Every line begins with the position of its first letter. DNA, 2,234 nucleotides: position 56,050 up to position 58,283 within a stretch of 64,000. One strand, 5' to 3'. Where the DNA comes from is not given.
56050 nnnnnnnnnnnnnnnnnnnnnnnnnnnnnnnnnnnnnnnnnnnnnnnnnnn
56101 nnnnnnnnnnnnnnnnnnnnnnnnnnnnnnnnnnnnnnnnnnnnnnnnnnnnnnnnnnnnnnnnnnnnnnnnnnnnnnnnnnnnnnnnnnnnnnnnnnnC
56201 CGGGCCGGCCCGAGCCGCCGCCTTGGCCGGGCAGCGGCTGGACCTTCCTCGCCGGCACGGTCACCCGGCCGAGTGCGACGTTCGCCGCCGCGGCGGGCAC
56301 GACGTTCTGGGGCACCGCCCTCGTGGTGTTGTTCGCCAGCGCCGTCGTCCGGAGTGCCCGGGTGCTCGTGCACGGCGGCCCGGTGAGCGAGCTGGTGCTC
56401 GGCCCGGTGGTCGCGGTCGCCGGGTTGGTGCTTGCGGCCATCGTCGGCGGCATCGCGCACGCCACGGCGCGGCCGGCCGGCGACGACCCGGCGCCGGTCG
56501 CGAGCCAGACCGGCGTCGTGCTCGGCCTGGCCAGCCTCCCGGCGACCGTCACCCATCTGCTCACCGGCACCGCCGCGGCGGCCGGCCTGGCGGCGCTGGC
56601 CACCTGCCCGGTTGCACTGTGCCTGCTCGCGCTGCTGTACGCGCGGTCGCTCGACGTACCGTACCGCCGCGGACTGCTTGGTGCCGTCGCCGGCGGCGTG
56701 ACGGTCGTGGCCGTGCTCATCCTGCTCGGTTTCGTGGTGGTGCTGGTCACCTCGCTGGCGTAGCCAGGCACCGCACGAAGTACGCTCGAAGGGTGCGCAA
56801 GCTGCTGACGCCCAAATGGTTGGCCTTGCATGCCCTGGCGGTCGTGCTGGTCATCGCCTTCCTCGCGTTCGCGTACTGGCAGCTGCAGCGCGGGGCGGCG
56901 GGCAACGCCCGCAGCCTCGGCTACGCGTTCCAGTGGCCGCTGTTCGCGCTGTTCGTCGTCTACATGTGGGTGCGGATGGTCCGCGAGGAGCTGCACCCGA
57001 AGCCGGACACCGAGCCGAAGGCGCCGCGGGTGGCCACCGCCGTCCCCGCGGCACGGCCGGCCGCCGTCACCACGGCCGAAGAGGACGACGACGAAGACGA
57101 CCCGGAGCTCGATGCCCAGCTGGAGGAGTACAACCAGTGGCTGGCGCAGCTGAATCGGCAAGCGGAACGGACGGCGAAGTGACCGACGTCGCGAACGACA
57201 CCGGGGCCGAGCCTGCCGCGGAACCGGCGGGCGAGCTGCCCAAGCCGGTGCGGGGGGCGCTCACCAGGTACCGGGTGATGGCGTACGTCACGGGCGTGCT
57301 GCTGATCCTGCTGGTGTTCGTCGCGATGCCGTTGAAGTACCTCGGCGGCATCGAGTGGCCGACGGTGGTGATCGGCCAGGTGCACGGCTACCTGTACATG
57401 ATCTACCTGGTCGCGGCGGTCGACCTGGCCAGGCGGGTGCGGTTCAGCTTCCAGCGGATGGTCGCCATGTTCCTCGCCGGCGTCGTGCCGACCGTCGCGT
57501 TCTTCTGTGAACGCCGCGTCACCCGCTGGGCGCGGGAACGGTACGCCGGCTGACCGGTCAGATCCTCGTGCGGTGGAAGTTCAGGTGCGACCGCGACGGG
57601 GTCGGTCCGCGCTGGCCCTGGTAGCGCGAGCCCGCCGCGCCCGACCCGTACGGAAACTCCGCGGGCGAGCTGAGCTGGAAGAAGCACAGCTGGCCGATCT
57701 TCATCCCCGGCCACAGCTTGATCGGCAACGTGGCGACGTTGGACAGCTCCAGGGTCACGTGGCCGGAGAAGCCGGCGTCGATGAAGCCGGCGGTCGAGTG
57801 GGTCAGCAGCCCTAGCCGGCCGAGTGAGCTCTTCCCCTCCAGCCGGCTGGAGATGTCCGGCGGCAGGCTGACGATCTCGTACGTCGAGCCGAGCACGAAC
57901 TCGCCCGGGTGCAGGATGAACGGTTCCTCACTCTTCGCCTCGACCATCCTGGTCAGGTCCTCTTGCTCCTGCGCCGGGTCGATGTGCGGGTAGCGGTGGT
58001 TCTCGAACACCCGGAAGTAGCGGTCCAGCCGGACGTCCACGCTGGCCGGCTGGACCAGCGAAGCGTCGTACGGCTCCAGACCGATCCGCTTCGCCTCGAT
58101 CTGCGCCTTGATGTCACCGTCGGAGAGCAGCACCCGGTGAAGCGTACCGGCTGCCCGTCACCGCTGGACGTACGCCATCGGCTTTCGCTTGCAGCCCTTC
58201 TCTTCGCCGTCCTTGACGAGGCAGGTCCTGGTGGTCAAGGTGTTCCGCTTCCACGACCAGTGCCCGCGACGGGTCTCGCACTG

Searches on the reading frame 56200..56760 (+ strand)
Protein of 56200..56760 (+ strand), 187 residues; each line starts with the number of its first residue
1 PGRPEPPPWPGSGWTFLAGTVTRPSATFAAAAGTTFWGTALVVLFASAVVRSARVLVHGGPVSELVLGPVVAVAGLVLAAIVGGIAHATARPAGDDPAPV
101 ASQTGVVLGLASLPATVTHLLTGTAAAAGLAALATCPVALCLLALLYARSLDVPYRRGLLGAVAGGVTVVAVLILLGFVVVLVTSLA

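Call 30: predict_structure(alignment_id=A4)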
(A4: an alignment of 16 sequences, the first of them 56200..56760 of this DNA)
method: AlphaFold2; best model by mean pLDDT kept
length: 187 residues; sequences in the alignment: 16
mean_pLDDT: 90.4   pTM: 0.85
mean pLDDT of the five models: 90.4, 90.4, 88.5, 86.8, 85.9
residues with pLDDT >= 90: 140; 70-90: 40; 50-70: 6; < 50: 1
segments of 3 or more residues with pLDDT < 50: none
pLDDT, mean of each block of 10 residues (from residue 1): 66 93 95 94 93 87 85 92 91 83 96 93 91 94 96 94 91 92 92
secondary structure, 60 per line:
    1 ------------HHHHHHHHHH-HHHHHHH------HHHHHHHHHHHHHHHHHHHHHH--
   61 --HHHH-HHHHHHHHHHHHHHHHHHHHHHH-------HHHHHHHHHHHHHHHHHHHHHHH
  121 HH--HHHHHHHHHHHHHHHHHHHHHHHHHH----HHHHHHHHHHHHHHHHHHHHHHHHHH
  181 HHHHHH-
elements in order: H13-22 H24-30 H37-58 H63-66 H68-90 H98-122 H125-150 H155-186

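Call 35: fold_search(model_id=the predicted structure, library=pdb)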
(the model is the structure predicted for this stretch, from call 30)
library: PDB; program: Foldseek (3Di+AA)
matches with E <= 10: 93; with E <= 0.001: 0
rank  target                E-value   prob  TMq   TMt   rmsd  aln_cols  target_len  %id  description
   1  6m0r_C                1.7e+00  0.03  0.12  0.11  17.8       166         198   20  2.7A Yeast Vo state3 (released 2020-11-04)
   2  9brq_b                1.8e+00  0.10  0.19  0.18  15.8       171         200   13  Intact V-ATPase State 3 and synaptophysin complex in mouse brain isolated synaptic vesicles (released 2024-06-19)
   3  6nc6_B                1.9e+00  0.11  0.23  0.12  11.8       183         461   10  Lipid II flippase MurJ, inward closed conformation (released 2019-04-17)
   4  5t77                  2.0e+00  0.09  0.22  0.12  11.8       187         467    9  Crystal structure of the MOP flippase MurJ (released 2016-12-28)
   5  9cf8_0                2.5e+00  0.06  0.17  0.17  15.6       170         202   15  Cryo-EM structure of human kidney V-ATPase state 1 (released 2025-08-06)
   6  6jvu_E                2.6e+00  0.10  0.20  0.16  12.5       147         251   12  Crystal structure of Klebsiella pneumoniae CysE in complex with L-cysteine (released 2020-02-26)
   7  6nc6_A                2.6e+00  0.09  0.23  0.12  12.0       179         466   10  Lipid II flippase MurJ, inward closed conformation (released 2019-04-17)
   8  8f6r_A                2.6e+00  0.08  0.21  0.19  15.0       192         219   16  CryoEM structure of designed modular protein oligomer C6-79 (released 2023-11-29)
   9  2d4c_A                2.6e+00  0.07  0.19  0.17  29.2       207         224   14  Crystal structure of the endophilin BAR domain mutant (released 2006-07-11)
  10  6jvu_B                2.7e+00  0.09  0.20  0.16  12.5       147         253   12  Crystal structure of Klebsiella pneumoniae CysE in complex with L-cysteine (released 2020-02-26)
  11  7uw9_h                2.7e+00  0.06  0.17  0.19  15.1       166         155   16  Citrus V-ATPase State 1, H in contact with subunit a (released 2022-07-06)
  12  8i09_F                2.8e+00  0.09  0.20  0.16  12.8       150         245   13  Crystal structure of serine acetyltransferase from Salmonella typhimurium complexed with butyl gallate (released 2023-11-22)
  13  6o7t_c                2.8e+00  0.04  0.14  0.14  16.4       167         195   20  Saccharomyces cerevisiae V-ATPase Vph1-VO (released 2019-04-03)
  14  5kbw_B                3.0e+00  0.20  0.32  0.35  11.0       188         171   15  Crystal structure of TmRibU, the riboflavin-binding S subunit from the Thermotoga maritima ECF transporter (released 2016-06-29)
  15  7kyp_H                3.5e+00  0.06  0.19  0.15  17.6       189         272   16  PsaBC from Streptococcus pneumoniae in complex with Fab (released 2021-08-25)
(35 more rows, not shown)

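Call 36: search_protein_representatives(alignment_id=A4)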
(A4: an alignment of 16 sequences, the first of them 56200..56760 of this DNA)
Query: 16 sequences, 181 profile positions. Proteins with E-value up to 0.001 (for the whole library): 16; up to 1e-10: 7; up to 1e-30: 2. The best 16 are listed.
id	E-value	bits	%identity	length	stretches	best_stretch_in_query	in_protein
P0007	1.8e-70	253.1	-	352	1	1-181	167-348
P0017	3.5e-52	193.5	-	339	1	1-180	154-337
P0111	2.8e-25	105.8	-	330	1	3-175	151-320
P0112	4.5e-24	101.9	-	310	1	1-177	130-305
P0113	6.0e-19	85.2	-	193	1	4-169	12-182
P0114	1.5e-15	74.1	-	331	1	3-174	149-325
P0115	6.3e-15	72.1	-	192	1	4-172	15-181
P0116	4.4e-10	56.3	-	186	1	13-171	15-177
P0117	2.8e-07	47.2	-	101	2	7-44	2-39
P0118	6.4e-06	42.8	-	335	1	7-164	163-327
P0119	8.0e-06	42.4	-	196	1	7-165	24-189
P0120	1.3e-05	41.8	-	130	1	57-177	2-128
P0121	1.8e-04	38.0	-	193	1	3-172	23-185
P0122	2.0e-04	37.9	-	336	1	7-166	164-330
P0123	4.8e-04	36.7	-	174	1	65-170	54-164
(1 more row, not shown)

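Call 37: search_protein_families(library=pfam, proteins=[P0111, P0112, P0113, P0114, P0115, P0116, P0118, P0119, P0121, P0122], max_evalue=1)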
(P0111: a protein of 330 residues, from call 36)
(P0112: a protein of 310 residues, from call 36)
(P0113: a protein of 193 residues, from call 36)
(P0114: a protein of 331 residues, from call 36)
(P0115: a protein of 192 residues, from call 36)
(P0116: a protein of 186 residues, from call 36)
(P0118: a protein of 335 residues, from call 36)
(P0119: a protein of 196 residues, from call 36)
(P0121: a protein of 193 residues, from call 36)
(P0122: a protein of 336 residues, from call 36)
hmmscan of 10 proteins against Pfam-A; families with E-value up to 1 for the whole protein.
P0111 (330 aa): 0 families

P0112 (310 aa): 0 families

P0113 (193 aa): 0 families

P0114 (331 aa): 0 families

P0115 (192 aa): 1 family
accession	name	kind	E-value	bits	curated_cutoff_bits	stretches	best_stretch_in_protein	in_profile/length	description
PF24284.1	DUF7472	-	0.73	10.5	27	0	128-181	11-61/65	Family of unknown function (DUF7472)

P0116 (186 aa): 0 families

P0118 (335 aa): 1 family
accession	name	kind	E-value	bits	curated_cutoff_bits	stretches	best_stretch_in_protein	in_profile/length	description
PF04893.22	Yip1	-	2.9e-11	44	28.6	1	167-327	2-167/173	Yip1 domain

P0119 (196 aa): 2 families
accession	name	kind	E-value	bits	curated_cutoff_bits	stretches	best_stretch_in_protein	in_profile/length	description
PF04893.22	Yip1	-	1.8e-11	44.6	28.6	1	28-189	2-168/173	Yip1 domain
PF15971.10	Mannosyl_trans4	-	0.64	10.3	33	1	82-126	34-78/163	DolP-mannose mannosyltransferase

P0121 (193 aa): 0 families

P0122 (336 aa): 1 family
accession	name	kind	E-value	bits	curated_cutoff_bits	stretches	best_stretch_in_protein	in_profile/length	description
PF04893.22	Yip1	-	2e-11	44.5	28.6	1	168-328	2-167/173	Yip1 domain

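Call 39: list_cluster_members(proteins=[P0111, P0112, P0114, P0113, P0115, P0116, P0121, P0118, P0122])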
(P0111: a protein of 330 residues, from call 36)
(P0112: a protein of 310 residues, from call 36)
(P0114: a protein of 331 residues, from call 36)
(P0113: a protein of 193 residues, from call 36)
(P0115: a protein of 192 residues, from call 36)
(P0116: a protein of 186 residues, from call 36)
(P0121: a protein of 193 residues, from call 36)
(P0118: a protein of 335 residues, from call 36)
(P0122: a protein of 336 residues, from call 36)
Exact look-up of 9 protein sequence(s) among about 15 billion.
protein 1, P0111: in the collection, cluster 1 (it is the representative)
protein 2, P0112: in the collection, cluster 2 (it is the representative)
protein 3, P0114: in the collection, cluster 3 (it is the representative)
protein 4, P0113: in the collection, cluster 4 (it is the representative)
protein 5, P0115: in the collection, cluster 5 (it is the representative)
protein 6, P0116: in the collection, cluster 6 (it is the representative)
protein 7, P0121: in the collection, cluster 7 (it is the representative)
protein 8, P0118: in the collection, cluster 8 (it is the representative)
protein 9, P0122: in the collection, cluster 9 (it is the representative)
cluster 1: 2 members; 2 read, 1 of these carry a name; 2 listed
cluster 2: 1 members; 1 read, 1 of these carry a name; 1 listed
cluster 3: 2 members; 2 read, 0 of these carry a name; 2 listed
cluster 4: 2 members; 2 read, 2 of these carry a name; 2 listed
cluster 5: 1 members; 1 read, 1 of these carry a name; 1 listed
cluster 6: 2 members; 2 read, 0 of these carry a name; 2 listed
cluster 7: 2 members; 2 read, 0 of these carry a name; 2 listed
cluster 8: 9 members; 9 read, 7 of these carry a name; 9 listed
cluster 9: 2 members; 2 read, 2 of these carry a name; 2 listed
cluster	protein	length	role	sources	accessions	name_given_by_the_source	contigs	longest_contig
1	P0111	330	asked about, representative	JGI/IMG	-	-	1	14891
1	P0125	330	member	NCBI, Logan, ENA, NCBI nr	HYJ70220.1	MAG TPA: hypothetical protein VEX15_21415 [Nocardioidaceae bacterium] | hypothetical protein [Nocardioidaceae bacterium]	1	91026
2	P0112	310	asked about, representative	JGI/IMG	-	hypothetical protein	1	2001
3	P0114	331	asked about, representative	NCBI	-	-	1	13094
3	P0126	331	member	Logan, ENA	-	-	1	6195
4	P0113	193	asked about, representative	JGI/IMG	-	hypothetical protein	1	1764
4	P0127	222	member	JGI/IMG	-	hypothetical protein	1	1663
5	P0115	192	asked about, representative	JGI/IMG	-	hypothetical protein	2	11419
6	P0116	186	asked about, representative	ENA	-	-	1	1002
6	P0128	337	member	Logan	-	-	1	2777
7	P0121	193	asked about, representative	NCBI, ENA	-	-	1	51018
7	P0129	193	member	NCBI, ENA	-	-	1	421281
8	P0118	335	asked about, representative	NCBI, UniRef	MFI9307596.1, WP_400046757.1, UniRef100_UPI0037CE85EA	Yip1 family protein [Streptomyces triculaminicus] | Yip1 family protein n=1 Tax=Streptomyces triculaminicus TaxID=2816232 RepID=UPI0037CE85EA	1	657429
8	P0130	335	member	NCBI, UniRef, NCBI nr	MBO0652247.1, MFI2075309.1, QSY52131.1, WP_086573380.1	YIP1 family protein [Streptomyces triculaminicus] | YIP1 family protein n=2 Tax=Streptomyces TaxID=1883 RepID=A0A939FJ68_9ACTN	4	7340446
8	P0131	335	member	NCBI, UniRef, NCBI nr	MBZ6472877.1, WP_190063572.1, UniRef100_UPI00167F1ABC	Yip1 family protein [Streptomyces griseocarneus] | Yip1 family protein n=1 Tax=Streptomyces griseocarneus TaxID=51201 RepID=UPI00167F1ABC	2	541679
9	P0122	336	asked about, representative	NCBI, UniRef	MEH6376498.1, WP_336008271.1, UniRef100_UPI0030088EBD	Yip1 family protein [Streptomyces sp. KLMMK] | Yip1 family protein n=1 Tax=Streptomyces sp. KLMMK TaxID=3109353 RepID=UPI0030088EBD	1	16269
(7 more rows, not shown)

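Call 50: find_related_loci(query=A6, collection=metagenome_contigs, flank=8000)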
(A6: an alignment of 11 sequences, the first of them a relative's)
Query A6 (330 aa) in metagenome_contigs; peptide patterns used: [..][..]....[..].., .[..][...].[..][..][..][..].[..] (x = any residue, [..] = any of these).
521 stretches matched a pattern; 5 encode a relative of the query (tblastn E <= 1e-3); 5 distinct loci.
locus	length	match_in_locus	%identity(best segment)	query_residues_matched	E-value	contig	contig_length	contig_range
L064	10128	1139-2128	100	1-330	0e+0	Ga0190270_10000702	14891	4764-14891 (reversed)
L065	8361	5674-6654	47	1-325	4e-79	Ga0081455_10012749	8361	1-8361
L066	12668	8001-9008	45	1-325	1e-73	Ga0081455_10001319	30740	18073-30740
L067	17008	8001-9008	46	1-325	3e-73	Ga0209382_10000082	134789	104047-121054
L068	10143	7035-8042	46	1-325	3e-73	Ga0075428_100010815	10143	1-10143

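Call 52: search_protein_families(library=pfam, proteins=[L067:9045-10937:+, L067:10934-12802:+, L067:7353-7766:-, L068:4100-6382:-, L067:3025-4980:+, L064:22-1005:+, L067:12813-13391:-], max_evalue=0.001)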
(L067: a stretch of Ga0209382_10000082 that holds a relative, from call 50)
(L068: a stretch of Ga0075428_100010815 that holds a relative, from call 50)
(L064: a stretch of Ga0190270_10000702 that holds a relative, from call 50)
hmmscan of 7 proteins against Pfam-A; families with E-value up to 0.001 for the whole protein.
L067:9045-10937:+ (630 aa): 4 families
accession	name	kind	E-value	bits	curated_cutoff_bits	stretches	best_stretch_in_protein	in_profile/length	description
PF00664.28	ABC_membrane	-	7.3e-45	154.2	28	1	62-331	3-274/274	ABC transporter transmembrane region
PF00005.33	ABC_tran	-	5.3e-29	102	25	1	392-538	1-135/137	ABC transporter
PF02463.25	SMC_N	-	2e-05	24.5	40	1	225-579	79-208/220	RecF/RecN/SMC N terminal domain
PF13191.12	AAA_16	-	2.4e-05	25.4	32.6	1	400-555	20-157/167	AAA ATPase domain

L067:10934-12802:+ (622 aa): 5 families
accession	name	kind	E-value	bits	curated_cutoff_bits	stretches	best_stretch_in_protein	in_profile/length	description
PF00664.28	ABC_membrane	-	7.5e-47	160.7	28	1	62-335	3-274/274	ABC transporter transmembrane region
PF00005.33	ABC_tran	-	2.6e-28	99.8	25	1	398-546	2-137/137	ABC transporter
PF13748.11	ABC_membrane_3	-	4.9e-09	36.4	27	1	52-232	4-168/237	ABC transporter transmembrane region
PF13401.12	AAA_22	-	6e-06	27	27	1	410-548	8-96/130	AAA domain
PF02463.25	SMC_N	-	0.0002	21.3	40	0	517-588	136-211/220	RecF/RecN/SMC N terminal domain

L067:7353-7766:- (137 aa): 1 family
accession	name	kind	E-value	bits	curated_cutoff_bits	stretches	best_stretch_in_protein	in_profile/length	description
PF19953.4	EACC1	-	0.0003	21.2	23.6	1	25-123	3-96/107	Effector Associated Constant Component 1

L068:4100-6382:- (760 aa): 1 family
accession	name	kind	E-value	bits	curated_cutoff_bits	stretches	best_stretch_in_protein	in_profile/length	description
PF00656.27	Peptidase_C14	-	5.8e-14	52.8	21.4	1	3-229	1-221/233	Caspase domain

L067:3025-4980:+ (651 aa): 8 families
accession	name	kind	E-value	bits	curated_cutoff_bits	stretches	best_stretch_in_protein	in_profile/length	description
PF00326.27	Peptidase_S9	-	3.9e-42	144.6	22.6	1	448-650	7-211/213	Prolyl oligopeptidase family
PF20434.5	BD-FAE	-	1.3e-10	41.6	26.8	1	418-609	4-215/215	BD-FAE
PF02129.25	Peptidase_S15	-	3.5e-09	37.2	23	1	441-543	46-134/262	X-Pro dipeptidyl-peptidase (S15 family)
PF01738.24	DLH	-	1.7e-08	34.7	21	1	441-636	27-196/217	Dienelactone hydrolase family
PF00561.26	Abhydrolase_1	-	2.7e-08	34.2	25.8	0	428-526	2-91/245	alpha/beta hydrolase fold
PF12146.15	Hydrolase_4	-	0.00017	21.4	27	0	428-530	6-102/239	Serine aminopeptidase, S33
PF07859.19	Abhydrolase_3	-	0.00034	20.9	25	0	490-628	53-208/210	alpha/beta hydrolase fold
PF12697.13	Abhydrolase_6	-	0.00045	21.4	26.3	1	432-626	4-204/217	Alpha/beta hydrolase family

L064:22-1005:+ (327 aa): 9 families
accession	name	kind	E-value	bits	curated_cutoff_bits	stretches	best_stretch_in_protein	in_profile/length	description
PF00326.27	Peptidase_S9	-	9.3e-43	146.6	22.6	1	120-326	3-211/213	Prolyl oligopeptidase family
PF20434.5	BD-FAE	-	2.3e-11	44.1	26.8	1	101-285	12-215/215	BD-FAE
PF00561.26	Abhydrolase_1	-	2.6e-10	40.8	25.8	1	104-203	2-92/245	alpha/beta hydrolase fold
PF01738.24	DLH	-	4.3e-10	40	21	1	120-312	30-196/217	Dienelactone hydrolase family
PF02129.25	Peptidase_S15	-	8.2e-09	36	23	1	119-219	46-134/262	X-Pro dipeptidyl-peptidase (S15 family)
PF12146.15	Hydrolase_4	-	1.3e-06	28.4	27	0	104-206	6-102/239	Serine aminopeptidase, S33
PF12697.13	Abhydrolase_6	-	1.9e-06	29.2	26.3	1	108-303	4-205/217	Alpha/beta hydrolase family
PF07859.19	Abhydrolase_3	-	2.9e-05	24.4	25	1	172-304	59-208/210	alpha/beta hydrolase fold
PF02230.22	Abhydrolase_2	-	0.00072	19.9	23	0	258-305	155-202/217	Phospholipase/Carboxylesterase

L067:12813-13391:- (192 aa): 1 family
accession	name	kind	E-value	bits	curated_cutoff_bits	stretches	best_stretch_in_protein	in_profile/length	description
PF07920.16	DUF1684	-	1.7e-35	122.8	25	1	57-189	8-138/139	Protein of unknown function (DUF1684)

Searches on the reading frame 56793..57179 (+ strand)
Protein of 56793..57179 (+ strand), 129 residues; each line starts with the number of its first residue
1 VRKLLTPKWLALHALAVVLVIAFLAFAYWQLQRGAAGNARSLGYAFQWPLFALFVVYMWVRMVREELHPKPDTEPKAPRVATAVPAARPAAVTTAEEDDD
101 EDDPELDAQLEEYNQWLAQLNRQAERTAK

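Call 4: search_protein_families(library=pfam, proteins=[window:56793-57179:+], max_evalue=1)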
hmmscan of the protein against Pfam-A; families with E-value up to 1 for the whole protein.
window:56793-57179:+ (129 aa): 3 families
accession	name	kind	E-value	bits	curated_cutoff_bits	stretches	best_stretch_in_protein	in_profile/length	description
PF13567.11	DUF4131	-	0.097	12.8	31.6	1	11-68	6-55/165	Domain of unknown function (DUF4131)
PF19868.4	DUF6341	-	0.17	12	26.4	1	17-32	17-32/50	Family of unknown function (DUF6341)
PF22571.1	LiaI-LiaF-TM_PspC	-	0.54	10.4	27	1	6-56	78-126/142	PspC transmembrane region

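Call 5: search_protein_families(library=ncbifam, proteins=[window:56793-57179:+], max_evalue=1)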
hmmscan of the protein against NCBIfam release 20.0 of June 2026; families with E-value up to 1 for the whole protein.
window:56793-57179:+ (129 aa): 2 families
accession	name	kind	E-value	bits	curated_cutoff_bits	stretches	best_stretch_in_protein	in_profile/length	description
NF050123.1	SURF1_Mycobac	exception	2.3e-06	27.1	190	2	2-38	1-37/238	SURF1 family cytochrome oxidase biogenesis protein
TIGR01333.1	cyt_b559_beta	equivalog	0.013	15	61.15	1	5-25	14-34/43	cytochrome b559 subunit beta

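Call 78: search_protein_families(library=ncbifam, alignment_id=A8, max_evalue=0.1)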
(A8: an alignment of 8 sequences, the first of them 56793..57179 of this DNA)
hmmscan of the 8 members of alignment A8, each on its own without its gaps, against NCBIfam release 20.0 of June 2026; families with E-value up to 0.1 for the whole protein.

A. member 1, window:56793-57179:+ (129 aa): 2 families
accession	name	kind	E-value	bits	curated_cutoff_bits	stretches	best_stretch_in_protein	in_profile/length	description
NF050123.1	SURF1_Mycobac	exception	2.3e-06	27.1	190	2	2-38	1-37/238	SURF1 family cytochrome oxidase biogenesis protein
TIGR01333.1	cyt_b559_beta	equivalog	0.013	15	61.15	1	5-25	14-34/43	cytochrome b559 subunit beta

B. families by the number of members that match (of 8 scanned): 4 families
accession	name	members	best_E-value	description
NF050123.1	SURF1_Mycobac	8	6.7e-09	SURF1 family cytochrome oxidase biogenesis protein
TIGR01333.1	cyt_b559_beta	3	0.013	cytochrome b559 subunit beta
NF047765.1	LIC_13387_fam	2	0.03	LIC_13387 family protein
NF050115.1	membrane_Rv2732c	1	0.026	Rv2732c family membrane protein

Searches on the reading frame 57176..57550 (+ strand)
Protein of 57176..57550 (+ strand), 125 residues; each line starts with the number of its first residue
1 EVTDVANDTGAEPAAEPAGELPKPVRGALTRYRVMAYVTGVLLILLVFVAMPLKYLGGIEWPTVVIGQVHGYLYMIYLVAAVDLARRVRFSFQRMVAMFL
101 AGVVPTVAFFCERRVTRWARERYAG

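Call 4: search_protein_families(library=pfam, proteins=[window:57176-57550:+], max_evalue=1)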
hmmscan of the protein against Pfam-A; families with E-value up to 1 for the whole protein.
window:57176-57550:+ (125 aa): 2 families
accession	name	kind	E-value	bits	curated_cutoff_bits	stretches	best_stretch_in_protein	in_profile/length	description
PF12823.12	DUF3817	-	2.7e-27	95.8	27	1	29-117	1-85/85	Domain of unknown function (DUF3817)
PF20990.2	DUF2207_C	-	0.51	10.4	33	1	27-120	136-194/247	Predicted membrane protein (DUF2207) C-terminal domain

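Call 5: search_protein_families(library=ncbifam, proteins=[window:57176-57550:+], max_evalue=1)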
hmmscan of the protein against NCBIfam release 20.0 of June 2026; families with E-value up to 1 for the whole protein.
window:57176-57550:+ (125 aa): 1 family
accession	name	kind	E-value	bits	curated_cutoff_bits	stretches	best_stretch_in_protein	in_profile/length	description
TIGR03954.1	integ_memb_HG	domain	8.1e-28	97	33.25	1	32-115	1-84/85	DUF3817 domain-containing protein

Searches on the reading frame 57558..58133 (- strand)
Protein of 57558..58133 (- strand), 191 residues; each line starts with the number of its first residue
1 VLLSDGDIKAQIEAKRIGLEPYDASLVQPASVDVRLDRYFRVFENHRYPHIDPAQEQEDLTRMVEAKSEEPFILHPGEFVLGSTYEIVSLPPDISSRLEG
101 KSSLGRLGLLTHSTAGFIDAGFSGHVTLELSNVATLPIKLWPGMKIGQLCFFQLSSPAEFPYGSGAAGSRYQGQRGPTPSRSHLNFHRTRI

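Call 4: search_protein_families(library=pfam, proteins=[window:57558-58133:-], max_evalue=1)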
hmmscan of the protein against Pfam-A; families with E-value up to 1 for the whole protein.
window:57558-58133:- (191 aa): 4 families
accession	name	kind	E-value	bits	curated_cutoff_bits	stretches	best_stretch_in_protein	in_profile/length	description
PF22769.1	DCD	-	8.8e-46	156.2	27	1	3-154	2-153/153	dCTP deaminase-like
PF06559.16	DCD_N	-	1.6e-10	41.5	21.4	1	3-152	5-161/164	2'-deoxycytidine 5'-triphosphate deaminase (DCD) N-terminal domain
PF22569.1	DCD_C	-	1.1e-08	35.2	22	1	57-175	63-185/192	2'-deoxycytidine 5'-triphosphate deaminase (DCD), C-terminal domain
PF00692.24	dUTPase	-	3.7e-06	27.2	22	1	68-158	20-107/129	dUTPase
